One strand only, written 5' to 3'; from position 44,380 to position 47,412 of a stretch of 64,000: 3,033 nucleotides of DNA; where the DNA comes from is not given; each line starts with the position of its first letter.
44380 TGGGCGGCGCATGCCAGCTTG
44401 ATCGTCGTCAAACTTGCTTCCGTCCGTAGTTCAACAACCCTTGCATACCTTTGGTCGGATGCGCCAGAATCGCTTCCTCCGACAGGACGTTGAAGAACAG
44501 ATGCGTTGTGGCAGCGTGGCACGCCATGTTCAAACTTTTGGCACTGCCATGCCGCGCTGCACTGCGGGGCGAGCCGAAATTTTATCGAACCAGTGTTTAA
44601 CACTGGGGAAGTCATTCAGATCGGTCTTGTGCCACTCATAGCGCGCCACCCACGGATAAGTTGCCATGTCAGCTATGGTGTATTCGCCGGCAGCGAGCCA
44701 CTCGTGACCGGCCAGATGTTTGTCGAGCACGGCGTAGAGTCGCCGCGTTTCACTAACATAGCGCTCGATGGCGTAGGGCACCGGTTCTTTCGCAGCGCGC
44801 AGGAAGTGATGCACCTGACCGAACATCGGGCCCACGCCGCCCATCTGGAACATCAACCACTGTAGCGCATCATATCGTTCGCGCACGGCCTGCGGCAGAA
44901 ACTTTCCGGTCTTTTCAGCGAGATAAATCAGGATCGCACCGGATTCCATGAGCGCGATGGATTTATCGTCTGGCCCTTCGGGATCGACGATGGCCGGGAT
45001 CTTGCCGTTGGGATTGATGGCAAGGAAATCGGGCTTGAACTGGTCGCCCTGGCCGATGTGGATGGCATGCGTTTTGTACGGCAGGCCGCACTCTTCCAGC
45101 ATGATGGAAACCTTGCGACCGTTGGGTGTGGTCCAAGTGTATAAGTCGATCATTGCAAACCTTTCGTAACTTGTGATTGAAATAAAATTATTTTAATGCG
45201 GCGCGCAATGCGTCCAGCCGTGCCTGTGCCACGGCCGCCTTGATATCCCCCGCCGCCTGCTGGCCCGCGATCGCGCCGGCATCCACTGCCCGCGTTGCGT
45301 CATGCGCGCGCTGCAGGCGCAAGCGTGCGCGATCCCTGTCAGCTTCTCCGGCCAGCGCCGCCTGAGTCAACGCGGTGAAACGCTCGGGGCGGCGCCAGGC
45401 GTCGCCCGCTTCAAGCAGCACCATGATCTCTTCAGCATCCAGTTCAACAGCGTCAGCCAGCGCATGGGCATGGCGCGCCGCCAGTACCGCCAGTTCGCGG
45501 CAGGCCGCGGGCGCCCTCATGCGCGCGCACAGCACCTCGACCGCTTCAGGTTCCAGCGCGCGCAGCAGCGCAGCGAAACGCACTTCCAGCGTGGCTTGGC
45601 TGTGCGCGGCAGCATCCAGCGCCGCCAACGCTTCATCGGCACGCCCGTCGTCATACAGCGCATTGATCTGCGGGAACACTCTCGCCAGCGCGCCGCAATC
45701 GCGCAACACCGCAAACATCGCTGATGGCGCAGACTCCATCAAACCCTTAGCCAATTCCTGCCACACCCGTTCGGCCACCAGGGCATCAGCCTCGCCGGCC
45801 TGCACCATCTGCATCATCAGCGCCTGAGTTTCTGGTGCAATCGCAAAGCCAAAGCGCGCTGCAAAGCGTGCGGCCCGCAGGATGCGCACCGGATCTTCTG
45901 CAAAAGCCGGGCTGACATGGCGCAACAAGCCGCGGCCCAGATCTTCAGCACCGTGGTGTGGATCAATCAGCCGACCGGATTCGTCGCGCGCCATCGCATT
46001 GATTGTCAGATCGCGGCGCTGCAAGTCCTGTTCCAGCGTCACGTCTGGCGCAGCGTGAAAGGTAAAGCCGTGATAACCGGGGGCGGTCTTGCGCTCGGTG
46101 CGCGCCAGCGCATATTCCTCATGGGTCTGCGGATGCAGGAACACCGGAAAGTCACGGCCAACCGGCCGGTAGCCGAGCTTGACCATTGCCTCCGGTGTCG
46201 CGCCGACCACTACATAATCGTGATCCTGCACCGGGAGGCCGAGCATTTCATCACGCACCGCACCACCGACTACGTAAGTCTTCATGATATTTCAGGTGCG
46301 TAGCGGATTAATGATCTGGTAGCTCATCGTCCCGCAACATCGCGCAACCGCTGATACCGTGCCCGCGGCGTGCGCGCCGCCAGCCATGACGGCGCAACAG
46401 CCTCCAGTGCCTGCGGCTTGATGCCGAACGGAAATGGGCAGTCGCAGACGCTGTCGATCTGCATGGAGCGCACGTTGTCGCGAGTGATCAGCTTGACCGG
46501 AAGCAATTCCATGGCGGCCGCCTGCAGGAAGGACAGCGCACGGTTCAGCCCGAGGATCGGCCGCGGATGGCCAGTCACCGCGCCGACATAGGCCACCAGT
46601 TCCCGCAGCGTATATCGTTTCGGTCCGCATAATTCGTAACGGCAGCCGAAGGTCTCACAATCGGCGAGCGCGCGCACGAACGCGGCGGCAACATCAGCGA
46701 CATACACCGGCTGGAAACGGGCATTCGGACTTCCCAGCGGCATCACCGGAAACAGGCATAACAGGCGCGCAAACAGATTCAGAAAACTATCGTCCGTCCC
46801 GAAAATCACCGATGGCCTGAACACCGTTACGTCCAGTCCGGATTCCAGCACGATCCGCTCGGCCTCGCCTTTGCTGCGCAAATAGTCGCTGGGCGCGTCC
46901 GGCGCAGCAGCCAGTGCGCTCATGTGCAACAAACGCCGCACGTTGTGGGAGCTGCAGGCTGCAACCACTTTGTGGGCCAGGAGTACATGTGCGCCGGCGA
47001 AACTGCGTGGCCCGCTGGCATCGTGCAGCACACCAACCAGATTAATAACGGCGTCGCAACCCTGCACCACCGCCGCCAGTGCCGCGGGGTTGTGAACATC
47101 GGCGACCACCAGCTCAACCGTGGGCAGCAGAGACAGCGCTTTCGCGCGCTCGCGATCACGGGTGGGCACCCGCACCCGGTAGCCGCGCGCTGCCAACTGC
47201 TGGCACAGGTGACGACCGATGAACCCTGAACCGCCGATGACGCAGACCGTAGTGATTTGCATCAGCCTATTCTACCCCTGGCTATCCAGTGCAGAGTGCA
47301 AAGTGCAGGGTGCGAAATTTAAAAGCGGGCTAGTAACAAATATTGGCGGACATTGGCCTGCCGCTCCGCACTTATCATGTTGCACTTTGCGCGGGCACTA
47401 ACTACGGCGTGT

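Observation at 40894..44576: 3.6-kb AT-rich cassette bracketed by 52-bp direct repeats that are two diverged copies of a GST gene 3' end: an integration scar with no integrase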

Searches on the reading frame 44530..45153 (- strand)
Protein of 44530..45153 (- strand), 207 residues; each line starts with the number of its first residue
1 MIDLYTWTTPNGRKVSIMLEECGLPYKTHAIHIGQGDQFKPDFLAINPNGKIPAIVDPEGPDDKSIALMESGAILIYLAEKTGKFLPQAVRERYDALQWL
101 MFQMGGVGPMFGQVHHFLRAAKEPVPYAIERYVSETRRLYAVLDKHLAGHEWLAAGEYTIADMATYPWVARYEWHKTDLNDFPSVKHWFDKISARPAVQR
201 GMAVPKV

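Call 6: search_protein_families(library=pfam, proteins=[window:44530-45153:-], max_evalue=0.01)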
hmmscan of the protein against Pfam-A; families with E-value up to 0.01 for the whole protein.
window:44530-45153:- (207 aa): 6 families
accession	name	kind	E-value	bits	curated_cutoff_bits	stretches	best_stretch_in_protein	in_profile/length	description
PF13409.12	GST_N_2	-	2.2e-15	57.4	25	1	10-80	3-69/70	Glutathione S-transferase, N-terminal domain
PF13417.12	GST_N_3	-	1.3e-12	48.3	22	1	4-82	1-71/75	Glutathione S-transferase, N-terminal domain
PF02798.26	GST_N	-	5.2e-12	46.4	20.9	1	3-80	4-76/76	Glutathione S-transferase, N-terminal domain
PF00043.30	GST_C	-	1.8e-09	38.1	20.7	1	134-196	29-93/93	Glutathione S-transferase, C-terminal domain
PF13410.11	GST_C_2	-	7e-07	29.7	24.9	1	127-190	2-68/69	Glutathione S-transferase, C-terminal domain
PF14497.11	GST_C_3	-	7.6e-07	29.7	21.6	1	136-199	31-98/104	Glutathione S-transferase, C-terminal domain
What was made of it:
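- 44530..45153 (-): YfcG-like glutathione-dependent oxidoreductase (GST), the target gene. Pfam GST_N/GST_C (call 6).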

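Call 8: find_encoding_contigs(protein=window:44530-45153:-, flank=10000, max_places=10)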
Protein window:44530-45153:- (207 aa): 3 contigs read that carry it; 2 places shown.
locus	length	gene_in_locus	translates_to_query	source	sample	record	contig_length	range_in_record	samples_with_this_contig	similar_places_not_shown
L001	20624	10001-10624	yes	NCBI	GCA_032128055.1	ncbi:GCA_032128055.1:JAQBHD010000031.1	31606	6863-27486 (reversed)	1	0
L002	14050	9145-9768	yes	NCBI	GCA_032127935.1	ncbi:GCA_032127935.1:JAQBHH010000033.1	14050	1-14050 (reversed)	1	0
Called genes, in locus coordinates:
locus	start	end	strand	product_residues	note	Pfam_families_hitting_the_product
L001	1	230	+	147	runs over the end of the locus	PF00300:His_Phos_1 (weak)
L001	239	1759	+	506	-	PF03976:PPK2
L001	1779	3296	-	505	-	PF02541:Ppx-GppA, PF21447:Ppx-GppA_III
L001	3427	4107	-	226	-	PF06026:Rib_5-P_isom_A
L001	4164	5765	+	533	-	PF00291:PALP, PF00585:Thr_dehydrat_C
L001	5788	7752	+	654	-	PF14718:SLT_L, PF01464:SLT, PF27553:SLT_superhelical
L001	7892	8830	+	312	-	PF00106:adh_short (weak), PF01073:3Beta_HSD, PF01370:Epimerase, PF03435:Sacchrp_dh_NADP, PF04321:RmlD_sub_bind (faint), PF05368:NmrA, PF13460:NAD_binding_10, PF16363:GDP_Man_Dehyd (weak), +1 more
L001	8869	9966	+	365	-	PF01743:PolyA_pol, PF12627:PolyA_pol_RNAbd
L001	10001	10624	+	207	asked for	PF02798:GST_N, PF13417:GST_N_3, PF13409:GST_N_2, PF00043:GST_C, PF14497:GST_C_3 (weak), PF13410:GST_C_2 (weak)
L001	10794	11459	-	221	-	-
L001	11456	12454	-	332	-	PF02470:MlaD, PF28544:Helical_needle (faint)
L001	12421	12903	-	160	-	-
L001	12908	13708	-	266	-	PF02405:MlaE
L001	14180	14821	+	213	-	PF00775:Dioxygenase_C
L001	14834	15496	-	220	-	PF13442:Cytochrome_CBB3 (faint)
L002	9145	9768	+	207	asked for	PF02798:GST_N, PF13417:GST_N_3, PF13409:GST_N_2, PF00043:GST_C, PF14497:GST_C_3 (weak), PF13410:GST_C_2 (weak)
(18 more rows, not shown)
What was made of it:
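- The source is a MAG, and repeats can mislead assemblers (call 8).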

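Call 9: find_related_loci(query=window:44530-45153:-, collection=genome_contigs, flank=10000)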
Query window:44530-45153:- (207 aa) in genome_contigs; peptide patterns used: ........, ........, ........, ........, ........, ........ (x = any residue, [..] = any of these).
600 stretches matched a pattern (row limit reached: there are more); 597 encode a relative of the query (tblastn E <= 1e-3); the best 80 are kept; 80 distinct loci.
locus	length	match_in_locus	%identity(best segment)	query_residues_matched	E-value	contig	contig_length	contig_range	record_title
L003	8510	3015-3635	88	1-207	3e-127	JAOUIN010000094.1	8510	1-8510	MAG: Betaproteobacteria bacterium isolate 4_1_Oct_SF_Bin29 4_1_Oct_SF_Bin29_scaffold_3200_c1, whole genome shotgun seque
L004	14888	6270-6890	88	1-207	1e-126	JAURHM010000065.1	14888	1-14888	MAG: Burkholderiales bacterium isolate SFB_649D_50_9 k141_1113143_length_14888_cov_13.0000, whole genome shotgun sequenc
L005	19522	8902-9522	87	1-207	6e-126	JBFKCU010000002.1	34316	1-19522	MAG: Burkholderiales bacterium isolate Mix_sand20.2022.06.G.29 k141_980076_length_34316_cov_16.2515, whole genome shotgu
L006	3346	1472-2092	87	1-207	1e-129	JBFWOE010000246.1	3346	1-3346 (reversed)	MAG: Burkholderiales bacterium isolate CA_2019_TPBF_129 NODE_108444_length_3346_cov_5.718857_TPBF, whole genome shotgun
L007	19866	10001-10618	86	1-206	1e-122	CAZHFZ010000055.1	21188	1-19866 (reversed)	MAG TPA_asm: uncultured Bordetella sp. isolate SRP272421_co2_537 genome assembly, contig: NODE_6891_length_21188_cov_9.1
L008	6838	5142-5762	83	1-207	7e-120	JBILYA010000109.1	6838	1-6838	MAG: Burkholderiales bacterium isolate ME2018-11-08GD_3300042940_group8_bin203 Rohwer_bin2383_scaffold_13119_c1, whole g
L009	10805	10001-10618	80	1-207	1e-112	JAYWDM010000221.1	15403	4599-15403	MAG: Betaproteobacteria bacterium isolate GL95_UP_metabat_55_sub GL95_UP_metabat_55_sub_220, whole genome shotgun sequen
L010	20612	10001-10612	79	1-205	1e-111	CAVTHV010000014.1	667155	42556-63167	MAG: uncultured beta proteobacterium isolate MFD05942.bin.2.252 genome assembly, contig: contig_16686, whole genome shot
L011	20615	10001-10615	76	1-205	2e-110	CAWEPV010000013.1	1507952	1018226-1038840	MAG: uncultured beta proteobacterium isolate MFD02923.bin.1.139 genome assembly, contig: contig_9016, whole genome shotg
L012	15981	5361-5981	76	1-207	9e-111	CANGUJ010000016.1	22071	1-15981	MAG: Burkholderiales bacterium isolate RE-15aug16-181 genome assembly, contig: RE-15aug16-C2797, whole genome shotgun se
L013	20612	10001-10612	79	1-205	8e-110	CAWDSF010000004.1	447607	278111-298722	MAG: uncultured beta proteobacterium isolate MFD00392.bin.2.342 genome assembly, contig: contig_12612, whole genome shot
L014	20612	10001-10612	78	1-205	9e-110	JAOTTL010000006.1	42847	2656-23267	MAG: Betaproteobacteria bacterium isolate 13_July_SF_Bin19 13_July_SF_Bin19_scaffold_222_c1, whole genome shotgun sequen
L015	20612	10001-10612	78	1-205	5e-110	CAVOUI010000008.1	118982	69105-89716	MAG: uncultured beta proteobacterium isolate MFD10007.bin.2.149 genome assembly, contig: contig_13357, whole genome shot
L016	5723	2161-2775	77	1-205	1e-109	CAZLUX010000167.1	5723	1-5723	MAG TPA_asm: uncultured Enterobacteriaceae bacterium isolate binchicken_co224_134 genome assembly, contig: NODE_16711_le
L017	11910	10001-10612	79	1-205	6e-109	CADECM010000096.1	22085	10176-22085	MAG: uncultured beta proteobacterium isolate Betaproteobacteria sp. RBC024 genome assembly, contig: MAG024_96, whole gen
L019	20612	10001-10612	77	1-205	9e-109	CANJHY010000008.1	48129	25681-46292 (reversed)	MAG: Betaproteobacteria bacterium isolate RH-20apr16-99 genome assembly, contig: RH-20APR16-C884, whole genome shotgun s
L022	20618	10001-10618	77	1-207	1e-107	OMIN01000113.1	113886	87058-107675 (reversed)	Betaproteobacteria bacterium isolate AM_0616 genome assembly, contig: AM_0616_113, whole genome shotgun sequence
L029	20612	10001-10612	77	1-205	5e-106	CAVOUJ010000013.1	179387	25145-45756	MAG: uncultured beta proteobacterium isolate MFD10007.bin.2.158 genome assembly, contig: contig_15744, whole genome shot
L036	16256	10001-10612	75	1-205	3e-104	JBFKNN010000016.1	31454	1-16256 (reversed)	MAG: Burkholderiales bacterium isolate Mix_sand22.2022.08.D.82 k141_1187360_length_31454_cov_12.3787, whole genome shotg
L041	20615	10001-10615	76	1-205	2e-103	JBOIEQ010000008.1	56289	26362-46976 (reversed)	MAG: Burkholderiales bacterium isolate SE1500_metabat2.bin.10 NODE_108_length_56289_cov_1.609344, whole genome shotgun s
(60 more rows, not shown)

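Call 32: search_protein_families(library=ncbifam, proteins=[window:44530-45153:-], max_evalue=1)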
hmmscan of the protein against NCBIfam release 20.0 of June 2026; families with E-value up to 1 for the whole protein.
window:44530-45153:- (207 aa): 9 families
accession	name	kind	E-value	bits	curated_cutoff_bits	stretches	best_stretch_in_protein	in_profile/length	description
NF010579.0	PRK13972.1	equivalog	4.6e-70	235.4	332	1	1-200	1-201/215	GSH-dependent disulfide bond oxidoreductase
NF008731.0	PRK11752.1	equivalog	1.1e-57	195.5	325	1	2-205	45-259/287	glutathione-dependent disulfide-bond oxidoreductase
TIGR01262.1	maiA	equivalog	6.3e-16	58.6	171.05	1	7-202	6-203/211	maleylacetoacetate isomerase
NF050814.1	FtsZBindFzlA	equivalog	1.4e-14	54.4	300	1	4-198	7-206/228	FtsZ-binding protein FzlA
NF007831.0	PRK10542.1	equivalog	2.6e-14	53.2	198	1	17-203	16-196/201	glutathione transferase GstA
NF011693.0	PRK15113.1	equivalog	2.7e-05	23.9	150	1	9-200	16-204/214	glutathione transferase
NF007682.0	PRK10357.1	equivalog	0.016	14.7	181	1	6-165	6-158/202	glutathione S-transferase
NF007016.1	PRK09481.1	equivalog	0.026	13.9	314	1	14-81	24-82/209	stringent starvation protein SspA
NF049950.1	IsopEpoxGlthnTfaseIsoI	equivalog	0.03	13.9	300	1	47-96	48-92/238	iIsoprene-epoxide--glutathione S-transferase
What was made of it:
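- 44530..45153 (-): NCBIfam PRK13972, 235 bits (call 32).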

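Call 53: search_protein_families(library=pfam, proteins=[L003:3659-4864:-, L005:9568-10578:+, L019:11645-12967:-, L019:12870-14075:-, L041:12010-13644:-, L041:13534-15213:+, L029:10631-11800:+, L010:11384-12379:-, L022:11722-12744:-, L036:11309-12292:-], max_evalue=0.001)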
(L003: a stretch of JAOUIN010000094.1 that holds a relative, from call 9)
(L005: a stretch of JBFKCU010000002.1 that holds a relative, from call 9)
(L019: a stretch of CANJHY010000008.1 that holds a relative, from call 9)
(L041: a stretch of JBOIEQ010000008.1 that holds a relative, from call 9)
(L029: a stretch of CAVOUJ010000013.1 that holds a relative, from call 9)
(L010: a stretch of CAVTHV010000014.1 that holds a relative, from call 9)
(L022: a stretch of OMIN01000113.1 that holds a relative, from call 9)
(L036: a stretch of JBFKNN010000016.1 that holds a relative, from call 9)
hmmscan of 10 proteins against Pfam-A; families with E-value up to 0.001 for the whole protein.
L003:3659-4864:- (401 aa): 2 families
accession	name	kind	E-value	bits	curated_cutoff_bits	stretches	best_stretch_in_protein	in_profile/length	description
PF08240.17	ADH_N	-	4.2e-31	107.7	23.5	1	89-198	2-103/104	Alcohol dehydrogenase GroES-like domain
PF00107.32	ADH_zinc_N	-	1.5e-05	25.3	31.8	1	239-354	4-127/129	Zinc-binding dehydrogenase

L005:9568-10578:+ (336 aa): 0 families

L019:11645-12967:- (440 aa): 2 families
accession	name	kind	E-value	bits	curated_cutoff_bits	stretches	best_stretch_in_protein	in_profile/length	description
PF02687.27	FtsX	-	2.5e-18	66.7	25.5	1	317-434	5-120/120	FtsX-like permease C-terminal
PF12704.14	MacB_PCD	-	2.6e-14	54.5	27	1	54-269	1-190/207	MacB-like periplasmic core domain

L019:12870-14075:- (401 aa): 4 families
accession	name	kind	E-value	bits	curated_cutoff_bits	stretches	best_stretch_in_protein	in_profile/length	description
PF16576.10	HlyD_D23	-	4.5e-25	88.6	30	1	46-318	5-214/214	Barrel-sandwich domain of CusB or HlyD membrane-fusion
PF13437.12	HlyD_3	-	1e-19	71.6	22.2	1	214-309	1-97/106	HlyD family secretion protein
PF13533.13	Biotin_lipoyl_2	-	1.1e-07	31.9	29.8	1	67-87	9-29/32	Biotin-lipoyl like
PF00364.28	Biotin_lipoyl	-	0.0001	22.5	22.1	0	60-88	44-72/73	Biotin-requiring enzyme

L041:12010-13644:- (544 aa): 3 families
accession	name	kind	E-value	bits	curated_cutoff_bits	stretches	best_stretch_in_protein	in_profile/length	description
PF00005.33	ABC_tran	-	1.9e-30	106.7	25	1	336-485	1-136/137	ABC transporter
PF13304.12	AAA_21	-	1.6e-08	35.4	27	1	348-407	1-63/304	AAA domain, putative AbiEii toxin, Type IV TA system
PF13481.12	AAA_25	-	0.00029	20.9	27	0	342-445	29-141/195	AAA domain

L041:13534-15213:+ (559 aa): 0 families

L029:10631-11800:+ (389 aa): 1 family
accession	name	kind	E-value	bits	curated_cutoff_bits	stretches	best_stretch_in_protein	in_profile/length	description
PF01103.29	Omp85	-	4.2e-05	23.7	24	1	106-274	9-177/325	Omp85 superfamily domain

L010:11384-12379:- (331 aa): 2 families
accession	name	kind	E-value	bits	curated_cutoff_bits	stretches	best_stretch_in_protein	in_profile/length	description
PF08240.17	ADH_N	-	7.8e-35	119.7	23.5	1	25-135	2-104/104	Alcohol dehydrogenase GroES-like domain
PF00107.32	ADH_zinc_N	-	5.7e-07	30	31.8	1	175-289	4-126/129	Zinc-binding dehydrogenase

L022:11722-12744:- (340 aa): 1 family
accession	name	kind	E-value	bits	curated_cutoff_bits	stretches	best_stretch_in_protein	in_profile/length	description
PF03401.19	TctC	-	3.9e-65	220.5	27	1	65-336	2-273/274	Tripartite tricarboxylate transporter family receptor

L036:11309-12292:- (327 aa): 3 families
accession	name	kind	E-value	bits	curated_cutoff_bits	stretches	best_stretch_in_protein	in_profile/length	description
PF00561.26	Abhydrolase_1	-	1e-22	81.4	25.8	1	90-197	2-108/245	alpha/beta hydrolase fold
PF12697.13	Abhydrolase_6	-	5.3e-16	60.4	26.3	1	91-314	1-216/217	Alpha/beta hydrolase family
PF12146.15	Hydrolase_4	-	3e-11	43.5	27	1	90-227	6-137/239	Serine aminopeptidase, S33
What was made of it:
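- On Site-specific integrative element or CIME: The occupants of the slot that were tested show no mobility-gene families (call 53).
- The tested occupants of the variable slot in relatives are ordinary metabolic and transport genes, plus two ORFs with no Pfam hit (call 53).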

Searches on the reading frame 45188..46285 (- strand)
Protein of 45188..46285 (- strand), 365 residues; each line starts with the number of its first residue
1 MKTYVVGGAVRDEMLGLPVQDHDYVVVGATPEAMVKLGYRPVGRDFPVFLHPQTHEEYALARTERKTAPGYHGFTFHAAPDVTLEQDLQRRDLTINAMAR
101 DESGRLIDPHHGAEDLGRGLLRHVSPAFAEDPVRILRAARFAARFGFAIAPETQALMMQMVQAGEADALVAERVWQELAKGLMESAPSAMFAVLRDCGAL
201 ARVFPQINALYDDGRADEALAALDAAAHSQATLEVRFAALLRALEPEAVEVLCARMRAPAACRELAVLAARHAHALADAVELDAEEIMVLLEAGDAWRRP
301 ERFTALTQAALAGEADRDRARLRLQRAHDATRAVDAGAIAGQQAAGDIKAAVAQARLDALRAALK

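Call 6: search_protein_families(library=pfam, proteins=[window:45188-46285:-], max_evalue=0.01)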
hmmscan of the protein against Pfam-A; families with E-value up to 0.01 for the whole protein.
window:45188-46285:- (365 aa): 2 families
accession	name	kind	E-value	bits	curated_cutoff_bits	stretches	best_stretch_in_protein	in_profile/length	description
PF01743.26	PolyA_pol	-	1.2e-17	64.8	23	1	3-122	1-126/126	Poly A polymerase head domain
PF12627.12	PolyA_pol_RNAbd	-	1.4e-10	41.3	22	1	146-209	1-62/64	Probable RNA and SrmB- binding site of polymerase A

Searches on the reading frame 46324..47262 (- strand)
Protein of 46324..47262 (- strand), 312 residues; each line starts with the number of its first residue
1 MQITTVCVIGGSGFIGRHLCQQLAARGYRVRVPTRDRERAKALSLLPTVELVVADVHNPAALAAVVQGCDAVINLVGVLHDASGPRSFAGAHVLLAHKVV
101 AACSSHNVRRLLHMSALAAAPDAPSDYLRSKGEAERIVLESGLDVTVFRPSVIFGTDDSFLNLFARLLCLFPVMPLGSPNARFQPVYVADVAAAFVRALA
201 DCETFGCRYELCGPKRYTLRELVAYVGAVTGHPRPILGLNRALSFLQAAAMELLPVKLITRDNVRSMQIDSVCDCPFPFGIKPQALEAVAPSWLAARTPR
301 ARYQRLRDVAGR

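Call 6: search_protein_families(library=pfam, proteins=[window:46324-47262:-], max_evalue=0.01)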
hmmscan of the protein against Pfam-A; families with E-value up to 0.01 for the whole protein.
window:46324-47262:- (312 aa): 12 families
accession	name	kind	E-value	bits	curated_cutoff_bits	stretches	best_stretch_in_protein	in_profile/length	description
PF13460.12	NAD_binding_10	-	1.6e-25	90.5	27.2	1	10-153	1-146/184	NAD(P)H-binding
PF01370.27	Epimerase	-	2.9e-25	89.5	20.9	1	6-204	1-230/240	NAD dependent epimerase/dehydratase family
PF01073.25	3Beta_HSD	-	1.9e-16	60.4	22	2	8-120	2-120/280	3-beta hydroxysteroid dehydrogenase/isomerase family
PF05368.20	NmrA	-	4.7e-15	56.4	27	1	5-232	4-236/298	NmrA-like family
PF03435.24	Sacchrp_dh_NADP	-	9.4e-08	32.9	25.1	1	6-77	1-77/129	Saccharopine dehydrogenase NADP binding domain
PF00106.31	adh_short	-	2.1e-07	31.1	26.6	1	5-118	2-119/195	short chain dehydrogenase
PF16363.11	GDP_Man_Dehyd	-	4.7e-07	30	27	1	8-114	2-127/332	GDP-mannose 4,6 dehydratase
PF07993.18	NAD_binding_4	-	5.6e-07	29.4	20.1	1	112-158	162-210/258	Male sterility protein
PF04321.23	RmlD_sub_bind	-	1.8e-06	27.7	27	0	5-75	2-58/287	RmlD substrate binding domain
PF08659.16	KR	-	6.8e-05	23.3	22.6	1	5-83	2-90/180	KR domain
PF02254.24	TrkA_N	-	0.00015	22.5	23.8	1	8-77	2-71/116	TrkA-N domain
PF03807.23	F420_oxidored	-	0.002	19.1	21.6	1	6-45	2-42/94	NADP oxidoreductase coenzyme F420-dependent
